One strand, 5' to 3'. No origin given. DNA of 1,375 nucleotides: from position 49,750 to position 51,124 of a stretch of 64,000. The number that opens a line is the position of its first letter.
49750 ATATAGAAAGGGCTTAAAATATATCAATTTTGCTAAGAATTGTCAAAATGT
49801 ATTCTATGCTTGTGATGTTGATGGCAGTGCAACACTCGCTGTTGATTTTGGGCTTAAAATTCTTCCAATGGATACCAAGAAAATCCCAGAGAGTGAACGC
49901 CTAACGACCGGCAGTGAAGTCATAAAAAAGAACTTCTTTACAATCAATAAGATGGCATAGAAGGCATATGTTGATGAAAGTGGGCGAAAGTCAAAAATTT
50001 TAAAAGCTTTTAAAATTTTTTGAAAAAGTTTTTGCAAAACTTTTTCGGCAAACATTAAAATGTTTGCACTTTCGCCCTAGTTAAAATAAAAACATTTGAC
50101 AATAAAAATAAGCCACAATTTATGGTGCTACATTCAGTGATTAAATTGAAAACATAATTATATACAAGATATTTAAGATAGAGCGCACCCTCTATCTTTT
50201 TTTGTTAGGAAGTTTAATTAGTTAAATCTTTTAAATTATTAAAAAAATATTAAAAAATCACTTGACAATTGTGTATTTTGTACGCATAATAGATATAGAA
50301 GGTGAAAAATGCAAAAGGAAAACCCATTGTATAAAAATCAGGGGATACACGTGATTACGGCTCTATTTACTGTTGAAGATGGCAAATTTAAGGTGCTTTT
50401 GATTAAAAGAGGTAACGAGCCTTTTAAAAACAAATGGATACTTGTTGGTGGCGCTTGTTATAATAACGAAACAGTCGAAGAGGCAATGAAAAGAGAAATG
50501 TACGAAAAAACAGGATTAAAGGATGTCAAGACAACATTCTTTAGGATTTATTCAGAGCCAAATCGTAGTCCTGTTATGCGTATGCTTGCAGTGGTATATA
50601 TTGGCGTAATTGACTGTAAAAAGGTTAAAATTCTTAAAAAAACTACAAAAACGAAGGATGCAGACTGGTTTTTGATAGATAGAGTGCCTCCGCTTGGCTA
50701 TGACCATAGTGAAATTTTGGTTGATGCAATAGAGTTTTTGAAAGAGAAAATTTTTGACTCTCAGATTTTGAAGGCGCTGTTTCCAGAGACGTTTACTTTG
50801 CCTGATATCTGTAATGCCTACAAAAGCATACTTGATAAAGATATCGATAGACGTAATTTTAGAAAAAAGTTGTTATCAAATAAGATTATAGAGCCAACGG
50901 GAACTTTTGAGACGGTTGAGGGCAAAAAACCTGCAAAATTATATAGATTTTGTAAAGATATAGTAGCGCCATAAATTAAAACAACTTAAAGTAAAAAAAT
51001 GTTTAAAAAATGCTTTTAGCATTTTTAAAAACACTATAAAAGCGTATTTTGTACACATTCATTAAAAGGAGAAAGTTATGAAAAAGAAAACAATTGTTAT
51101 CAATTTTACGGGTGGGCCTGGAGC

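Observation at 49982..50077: Cloverleaf-like nested palindromes: the same four-helix architecture at three unrelated sequences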

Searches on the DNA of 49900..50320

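Call 11: search_rna_families(source=window, start=49900, end=50320, threshold=evalue, max_evalue=10)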
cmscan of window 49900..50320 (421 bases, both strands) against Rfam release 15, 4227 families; matches with E-value up to 10: 14.
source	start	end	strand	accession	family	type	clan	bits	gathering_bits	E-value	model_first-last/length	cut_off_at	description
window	50162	50241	+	RF00242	ctRNA_pT181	Gene; antisense;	-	20.6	56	3.1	1-94/94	no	ctRNA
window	49982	50077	-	RF03743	MIR7696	Gene; miRNA;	-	20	83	0.31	1-88/88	no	MIR7696 microRNA precursor family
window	49982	50077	+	RF03694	mir-266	Gene; miRNA;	-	17.8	80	0.94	1-83/83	no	mir-266 microRNA precursor family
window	49983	50076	+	RF03866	mir-1889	Gene; miRNA;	-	17.7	80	0.36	1-128/128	no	mir-1889 microRNA precursor family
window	50009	50067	-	RF00235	Plasmid_RNAIII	Gene;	-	17.7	60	2.4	1-131/131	no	Plasmid RNAIII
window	49982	50077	-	RF03694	mir-266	Gene; miRNA;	-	17.6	80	1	1-83/83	no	mir-266 microRNA precursor family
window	49990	50021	-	RF03339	mir-3047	Gene; miRNA;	-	17.2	53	1.3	1-61/61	no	mir-3047 microRNA precursor family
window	50134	50210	+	RF02860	Arrc14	Gene; sRNA;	-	16.6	99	6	1-167/167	no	Actinobacillus sRNA 14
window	49995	50016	-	RF03697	mir-722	Gene; miRNA;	-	15.5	81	4.7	1-67/67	no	mir-722 microRNA precursor family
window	49997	50018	+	RF03697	mir-722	Gene; miRNA;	-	15.5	81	4.7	1-67/67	no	mir-722 microRNA precursor family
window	49927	50013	+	RF02183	ST7-OT3_1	Gene; lncRNA;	-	15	50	6.8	1-79/79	no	ST7 overlapping transcript 3 conserved region 1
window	50012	50096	-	RF03605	MIR4221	Gene; miRNA;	-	14.8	100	4.4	1-132/132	no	MIR4221 microRNA precursor family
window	49982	50077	+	RF03743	MIR7696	Gene; miRNA;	-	14.6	83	8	1-88/88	no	MIR7696 microRNA precursor family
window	49983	50057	+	RF01844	SmY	Gene; snRNA; splicing;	-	12.7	39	2.9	1-80/80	no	SmY spliceosomal RNA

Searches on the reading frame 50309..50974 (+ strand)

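Call 14: search_protein_families(library=pfam, proteins=[window:50309-50974:+], max_evalue=0.01)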
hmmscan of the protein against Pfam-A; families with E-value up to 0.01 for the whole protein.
window:50309-50974:+ (221 aa): 3 families
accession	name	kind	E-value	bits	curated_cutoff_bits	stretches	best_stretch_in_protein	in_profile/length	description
PF21906.2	NrtR_WHD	-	3.5e-20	72.3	27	1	157-214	4-61/61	NrtR DNA-binding winged helix domain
PF00293.34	NUDIX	-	3.6e-14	53.4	21.1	1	18-131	7-125/134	NUDIX domain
PF19368.5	AraR_C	-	6.5e-08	33.2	23.8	1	155-218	6-70/82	AraR C-terminal winged HTH domain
